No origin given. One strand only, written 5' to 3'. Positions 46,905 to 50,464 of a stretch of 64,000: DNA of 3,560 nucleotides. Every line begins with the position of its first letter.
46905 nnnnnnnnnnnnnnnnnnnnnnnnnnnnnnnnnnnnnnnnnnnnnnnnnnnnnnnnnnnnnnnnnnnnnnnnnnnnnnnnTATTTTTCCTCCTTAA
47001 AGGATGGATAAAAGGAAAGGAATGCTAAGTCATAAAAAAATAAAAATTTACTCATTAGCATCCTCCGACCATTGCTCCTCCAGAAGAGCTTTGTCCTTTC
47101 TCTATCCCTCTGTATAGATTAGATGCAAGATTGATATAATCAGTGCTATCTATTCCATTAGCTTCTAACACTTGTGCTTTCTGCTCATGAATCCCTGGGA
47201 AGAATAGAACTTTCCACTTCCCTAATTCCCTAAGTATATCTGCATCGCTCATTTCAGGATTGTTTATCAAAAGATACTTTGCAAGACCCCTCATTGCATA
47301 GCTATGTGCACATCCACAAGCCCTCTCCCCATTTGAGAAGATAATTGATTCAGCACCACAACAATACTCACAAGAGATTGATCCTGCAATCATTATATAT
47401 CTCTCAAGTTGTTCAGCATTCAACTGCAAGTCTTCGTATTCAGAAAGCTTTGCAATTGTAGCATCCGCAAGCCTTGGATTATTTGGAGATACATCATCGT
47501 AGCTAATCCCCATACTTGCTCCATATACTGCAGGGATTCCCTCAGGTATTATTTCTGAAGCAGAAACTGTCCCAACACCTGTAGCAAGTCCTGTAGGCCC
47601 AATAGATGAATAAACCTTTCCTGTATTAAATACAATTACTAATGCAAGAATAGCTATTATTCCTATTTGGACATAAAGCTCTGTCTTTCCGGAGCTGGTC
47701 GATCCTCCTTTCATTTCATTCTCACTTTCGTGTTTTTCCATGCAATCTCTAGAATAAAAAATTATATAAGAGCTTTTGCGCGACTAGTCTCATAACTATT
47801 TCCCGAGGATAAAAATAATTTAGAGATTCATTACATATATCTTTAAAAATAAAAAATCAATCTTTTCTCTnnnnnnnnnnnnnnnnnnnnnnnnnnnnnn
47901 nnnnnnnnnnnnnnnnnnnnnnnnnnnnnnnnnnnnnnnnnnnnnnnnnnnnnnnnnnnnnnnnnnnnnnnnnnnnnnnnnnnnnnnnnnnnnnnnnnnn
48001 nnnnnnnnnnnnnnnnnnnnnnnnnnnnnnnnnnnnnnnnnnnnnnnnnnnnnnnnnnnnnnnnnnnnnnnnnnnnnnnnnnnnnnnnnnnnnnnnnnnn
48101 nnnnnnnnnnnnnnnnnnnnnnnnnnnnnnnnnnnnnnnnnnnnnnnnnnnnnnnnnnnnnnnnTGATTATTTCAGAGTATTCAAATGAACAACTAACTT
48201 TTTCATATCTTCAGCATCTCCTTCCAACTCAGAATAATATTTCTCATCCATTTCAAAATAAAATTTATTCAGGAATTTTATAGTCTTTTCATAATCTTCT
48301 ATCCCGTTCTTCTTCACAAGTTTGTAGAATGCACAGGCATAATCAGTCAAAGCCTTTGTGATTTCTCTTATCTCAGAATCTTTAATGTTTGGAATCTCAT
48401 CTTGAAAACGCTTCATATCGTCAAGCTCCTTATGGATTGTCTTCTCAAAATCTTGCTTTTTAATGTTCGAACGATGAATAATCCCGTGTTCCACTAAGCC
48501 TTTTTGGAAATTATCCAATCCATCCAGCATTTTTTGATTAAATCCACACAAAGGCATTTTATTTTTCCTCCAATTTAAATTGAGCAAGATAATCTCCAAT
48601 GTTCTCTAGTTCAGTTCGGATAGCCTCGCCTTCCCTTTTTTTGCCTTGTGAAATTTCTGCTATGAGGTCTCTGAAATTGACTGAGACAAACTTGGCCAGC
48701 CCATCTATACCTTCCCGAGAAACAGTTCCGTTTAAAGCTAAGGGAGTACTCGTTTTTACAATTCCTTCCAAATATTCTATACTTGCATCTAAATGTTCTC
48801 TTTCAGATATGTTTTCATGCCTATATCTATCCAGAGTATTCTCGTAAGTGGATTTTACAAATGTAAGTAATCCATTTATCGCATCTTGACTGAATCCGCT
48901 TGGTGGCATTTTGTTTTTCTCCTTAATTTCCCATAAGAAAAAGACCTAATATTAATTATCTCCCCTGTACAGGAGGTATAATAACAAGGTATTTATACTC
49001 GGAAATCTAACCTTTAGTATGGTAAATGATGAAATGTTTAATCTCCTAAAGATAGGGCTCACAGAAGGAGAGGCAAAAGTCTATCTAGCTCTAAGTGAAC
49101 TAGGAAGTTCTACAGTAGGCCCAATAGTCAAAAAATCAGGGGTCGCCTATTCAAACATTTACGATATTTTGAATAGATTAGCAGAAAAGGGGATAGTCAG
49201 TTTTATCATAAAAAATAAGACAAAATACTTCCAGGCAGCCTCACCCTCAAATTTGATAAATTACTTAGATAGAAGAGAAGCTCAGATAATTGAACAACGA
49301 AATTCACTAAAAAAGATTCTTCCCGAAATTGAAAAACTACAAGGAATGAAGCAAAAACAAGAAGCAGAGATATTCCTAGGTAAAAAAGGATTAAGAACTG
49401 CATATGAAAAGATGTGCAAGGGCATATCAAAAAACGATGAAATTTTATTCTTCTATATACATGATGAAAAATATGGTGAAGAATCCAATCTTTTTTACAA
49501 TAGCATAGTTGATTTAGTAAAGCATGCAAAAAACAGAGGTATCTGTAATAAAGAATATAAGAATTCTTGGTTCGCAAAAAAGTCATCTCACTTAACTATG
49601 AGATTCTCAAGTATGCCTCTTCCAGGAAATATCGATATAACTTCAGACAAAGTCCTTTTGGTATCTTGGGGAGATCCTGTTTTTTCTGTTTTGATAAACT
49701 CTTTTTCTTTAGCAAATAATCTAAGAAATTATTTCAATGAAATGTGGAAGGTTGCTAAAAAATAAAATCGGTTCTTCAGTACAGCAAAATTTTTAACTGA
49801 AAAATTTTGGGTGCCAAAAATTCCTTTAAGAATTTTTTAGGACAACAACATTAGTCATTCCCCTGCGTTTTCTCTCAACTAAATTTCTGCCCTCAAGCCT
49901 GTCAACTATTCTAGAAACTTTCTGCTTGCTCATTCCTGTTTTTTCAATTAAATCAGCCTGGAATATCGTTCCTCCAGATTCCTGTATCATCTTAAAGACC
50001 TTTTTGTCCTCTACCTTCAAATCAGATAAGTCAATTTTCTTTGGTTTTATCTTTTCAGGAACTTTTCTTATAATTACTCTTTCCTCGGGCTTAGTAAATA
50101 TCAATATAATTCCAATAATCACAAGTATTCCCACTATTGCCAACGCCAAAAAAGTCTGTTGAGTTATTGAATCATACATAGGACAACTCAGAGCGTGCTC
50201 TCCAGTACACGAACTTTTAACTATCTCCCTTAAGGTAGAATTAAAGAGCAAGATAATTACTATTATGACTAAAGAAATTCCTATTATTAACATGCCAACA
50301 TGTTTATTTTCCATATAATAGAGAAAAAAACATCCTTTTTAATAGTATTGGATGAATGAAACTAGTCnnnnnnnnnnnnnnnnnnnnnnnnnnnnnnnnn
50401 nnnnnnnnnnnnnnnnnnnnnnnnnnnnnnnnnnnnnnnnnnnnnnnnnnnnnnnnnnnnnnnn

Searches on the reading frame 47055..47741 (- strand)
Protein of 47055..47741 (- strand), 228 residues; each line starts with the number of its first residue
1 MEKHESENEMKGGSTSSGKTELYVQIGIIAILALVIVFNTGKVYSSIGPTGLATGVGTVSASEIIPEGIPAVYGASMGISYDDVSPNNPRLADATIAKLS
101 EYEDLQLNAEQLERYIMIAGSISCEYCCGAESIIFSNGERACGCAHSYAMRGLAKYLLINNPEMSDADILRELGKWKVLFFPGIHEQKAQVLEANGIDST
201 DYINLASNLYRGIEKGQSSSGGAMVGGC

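Call 10: search_protein_families(library=pfam, max_evalue=0.01, proteins=[window:47055-47741:-])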
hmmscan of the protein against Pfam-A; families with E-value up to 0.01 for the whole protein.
window:47055-47741:- (228 aa): 0 families

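Call 21: search_protein_families(library=ncbifam, max_evalue=0.01, proteins=[window:47055-47741:-])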
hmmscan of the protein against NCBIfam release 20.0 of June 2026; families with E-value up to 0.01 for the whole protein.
window:47055-47741:- (228 aa): 0 families

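Call 58: search_solved_structures(query=window:47055-47741:-, max_evalue=1)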
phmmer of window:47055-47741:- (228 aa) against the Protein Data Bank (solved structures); distinct sequences matched with E-value up to 1: 0.

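Call 80: search_protein_families(library=pfam, max_evalue=10, proteins=[window:47055-47741:-])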
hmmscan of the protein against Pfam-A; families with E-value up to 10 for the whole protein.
window:47055-47741:- (228 aa): 0 families

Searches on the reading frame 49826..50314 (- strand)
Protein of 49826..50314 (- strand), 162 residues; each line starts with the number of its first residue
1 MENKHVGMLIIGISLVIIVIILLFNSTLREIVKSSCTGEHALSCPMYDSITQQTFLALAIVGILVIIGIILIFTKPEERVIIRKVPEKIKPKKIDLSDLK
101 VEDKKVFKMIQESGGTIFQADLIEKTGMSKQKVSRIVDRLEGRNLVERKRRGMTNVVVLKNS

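Call 9: search_protein_families(library=pfam, max_evalue=0.01, proteins=[window:49826-50314:-])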
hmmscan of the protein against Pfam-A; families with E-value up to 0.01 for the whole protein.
window:49826-50314:- (162 aa): 8 families
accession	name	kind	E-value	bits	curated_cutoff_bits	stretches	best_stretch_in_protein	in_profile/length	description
PF24034.1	DUF7343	-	1.2e-13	51.1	27.6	1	102-159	4-61/62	Domain of unknown function (DUF7343)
PF12802.13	MarR_2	-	6.6e-10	39.4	27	1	109-150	13-54/61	MarR family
PF01047.28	MarR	-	8.9e-07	29.2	24.6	1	109-150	11-51/59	MarR family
PF13412.12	HTH_24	-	3.5e-05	23.7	21.9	1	103-146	5-47/48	Winged helix-turn-helix DNA-binding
PF01978.25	TrmB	-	0.0017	18.6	25.6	1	102-151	9-57/68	Sugar-specific transcriptional regulator TrmB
PF25213.1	HVO_A0261_N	-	0.0026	18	35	1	119-151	27-59/86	HVO_A0261 N-terminal domain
PF00003.28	7tm_3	-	0.0052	16.9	33.5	1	9-89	124-194/251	7 transmembrane sweet-taste receptor of 3 GCPR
PF13545.12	HTH_Crp_2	-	0.0074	16.7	27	0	119-152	25-58/70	Crp-like helix-turn-helix domain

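Call 40: find_homologous_proteins(query=window:49826-50314:-)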
Query window:49826-50314:- (162 aa): 1025 proteins with E <= 0.001 among 1191 candidates; the best 120 are listed.
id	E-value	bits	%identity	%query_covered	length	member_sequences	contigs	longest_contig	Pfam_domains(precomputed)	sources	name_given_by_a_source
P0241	1.2e-93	328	100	100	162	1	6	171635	PF01047.29,PF12802.14,PF24034.2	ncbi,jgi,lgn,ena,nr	ncbi:hypothetical protein COU60_02595 [Candidatus Pacearchaeota archaeon CG10_big_fil_rev_8_21_14_0_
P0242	2.9e-64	233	67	99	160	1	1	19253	PF01047.29,PF13412.13,PF12802.14,PF24034.2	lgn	-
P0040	3.0e-64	233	66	99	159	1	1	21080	PF01047.29,PF12802.14,PF24034.2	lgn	-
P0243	4.7e-63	229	69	99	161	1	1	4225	PF01047.29,PF12802.14,PF24034.2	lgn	-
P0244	1.0e-62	228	64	99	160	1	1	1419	PF01047.29,PF24034.2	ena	-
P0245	2.5e-62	227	69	99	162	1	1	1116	PF01047.29,PF12802.14,PF24034.2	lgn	-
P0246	8.1e-62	225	64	99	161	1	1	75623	PF01047.29,PF24034.2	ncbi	-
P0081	1.4e-61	224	69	99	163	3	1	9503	PF01047.29,PF12802.14,PF24034.2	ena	-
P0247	3.5e-61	223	70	99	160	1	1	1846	PF01047.29,PF12802.14,PF24034.2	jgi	-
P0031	5.0e-61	223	66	99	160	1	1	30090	PF01047.29,PF12802.14,PF24034.2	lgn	-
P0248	5.5e-61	222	68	99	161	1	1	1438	PF01047.29,PF12802.14,PF24034.2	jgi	jgi:hypothetical protein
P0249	1.1e-60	221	68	99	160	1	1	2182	PF01047.29,PF12802.14,PF24034.2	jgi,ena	-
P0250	2.1e-60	221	64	99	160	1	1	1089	PF12802.14,PF24034.2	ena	-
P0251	2.8e-60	220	68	99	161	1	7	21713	PF01047.29,PF13412.13,PF12802.14,PF24034.2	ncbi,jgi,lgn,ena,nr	ncbi:hypothetical protein COU53_01120 [Candidatus Pacearchaeota archaeon CG10_big_fil_rev_8_21_14_0_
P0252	3.0e-60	220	65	99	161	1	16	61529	PF01047.29,PF12802.14,PF24034.2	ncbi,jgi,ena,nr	ncbi:winged helix DNA-binding protein [Candidatus Pacearchaeota archaeon]|nr:winged helix DNA-bindin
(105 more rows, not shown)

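Call 42: find_encoding_contigs(protein=P0242, flank=10000, max_places=2)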
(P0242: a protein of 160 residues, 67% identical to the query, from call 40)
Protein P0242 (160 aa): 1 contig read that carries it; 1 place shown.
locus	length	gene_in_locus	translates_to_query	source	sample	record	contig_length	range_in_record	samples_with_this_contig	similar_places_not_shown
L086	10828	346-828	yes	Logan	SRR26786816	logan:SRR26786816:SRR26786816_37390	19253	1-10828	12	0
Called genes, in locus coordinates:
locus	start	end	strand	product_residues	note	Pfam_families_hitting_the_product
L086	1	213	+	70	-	?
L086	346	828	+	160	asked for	PF12802:MarR_2, PF24034:DUF7343, PF01047:MarR (weak), PF13412:HTH_24 (weak)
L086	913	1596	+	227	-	-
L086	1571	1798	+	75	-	-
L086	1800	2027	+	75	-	-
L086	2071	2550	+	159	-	PF04214:DUF411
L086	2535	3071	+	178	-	-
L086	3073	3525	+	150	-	-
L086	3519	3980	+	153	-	-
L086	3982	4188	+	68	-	-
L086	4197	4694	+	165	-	-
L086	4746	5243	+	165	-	PF12802:MarR_2 (faint), PF13412:HTH_24 (weak), PF01047:MarR (weak), PF24034:DUF7343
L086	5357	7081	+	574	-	PF07732:Cu-oxidase_3, PF00394:Cu-oxidase, PF07731:Cu-oxidase_2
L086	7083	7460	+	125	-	PF13473:Cupredoxin_1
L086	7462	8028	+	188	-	-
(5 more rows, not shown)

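Call 43: find_encoding_contigs(protein=P0248, flank=10000, max_places=2)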
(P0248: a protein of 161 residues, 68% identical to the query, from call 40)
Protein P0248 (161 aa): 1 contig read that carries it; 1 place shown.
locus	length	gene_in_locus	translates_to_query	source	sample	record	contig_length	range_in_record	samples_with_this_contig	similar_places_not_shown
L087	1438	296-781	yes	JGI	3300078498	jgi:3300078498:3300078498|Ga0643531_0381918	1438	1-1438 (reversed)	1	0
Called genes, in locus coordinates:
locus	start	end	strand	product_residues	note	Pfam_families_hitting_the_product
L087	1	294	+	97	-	?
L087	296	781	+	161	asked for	PF12802:MarR_2, PF24034:DUF7343, PF01047:MarR (weak)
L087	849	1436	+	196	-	?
